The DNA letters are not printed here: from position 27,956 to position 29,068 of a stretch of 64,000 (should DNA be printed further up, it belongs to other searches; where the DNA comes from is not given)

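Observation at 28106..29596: ArdC-like (ssDNA-binding plus HExxH metalloprotease) gene embedded in a chromosomal glycan locus, converging on and overlapping a pglC-like gene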

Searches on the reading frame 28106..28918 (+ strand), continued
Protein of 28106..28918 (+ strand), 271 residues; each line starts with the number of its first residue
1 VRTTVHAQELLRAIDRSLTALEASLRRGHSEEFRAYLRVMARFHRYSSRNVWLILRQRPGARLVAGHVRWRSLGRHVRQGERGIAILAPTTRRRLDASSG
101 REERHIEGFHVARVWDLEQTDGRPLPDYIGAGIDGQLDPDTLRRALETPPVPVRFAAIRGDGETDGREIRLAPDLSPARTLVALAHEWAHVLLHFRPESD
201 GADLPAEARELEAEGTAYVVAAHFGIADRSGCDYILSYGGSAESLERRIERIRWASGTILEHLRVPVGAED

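Call 62: find_related_loci(query=A5, collection=metagenome_contigs, flank=3000)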
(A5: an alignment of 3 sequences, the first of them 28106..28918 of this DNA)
Query A5 (271 aa) in metagenome_contigs; peptide patterns used: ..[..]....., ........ (x = any residue, [..] = any of these).
108 stretches matched a pattern, but none encodes a relative of the query by tblastn (E <= 1e-3).

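Call 67: search_protein_families(library=pfam, proteins=[window:28106-28918:+], max_evalue=10)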
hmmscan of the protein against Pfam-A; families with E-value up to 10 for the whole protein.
window:28106-28918:+ (271 aa): 3 families
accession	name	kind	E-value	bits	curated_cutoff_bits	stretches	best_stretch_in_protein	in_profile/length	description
PF08401.16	ArdcN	-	1.2e-07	32.4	22.6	1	8-97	5-101/123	N-terminal domain of anti-restriction factor ArdC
PF06114.19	Peptidase_M78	-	1.2e-06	28.8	22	1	161-224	21-85/123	IrrE N-terminal-like domain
PF20573.4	DUF6782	-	0.12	12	27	1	159-191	69-101/241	Putative metallopeptidase family (DUF6782)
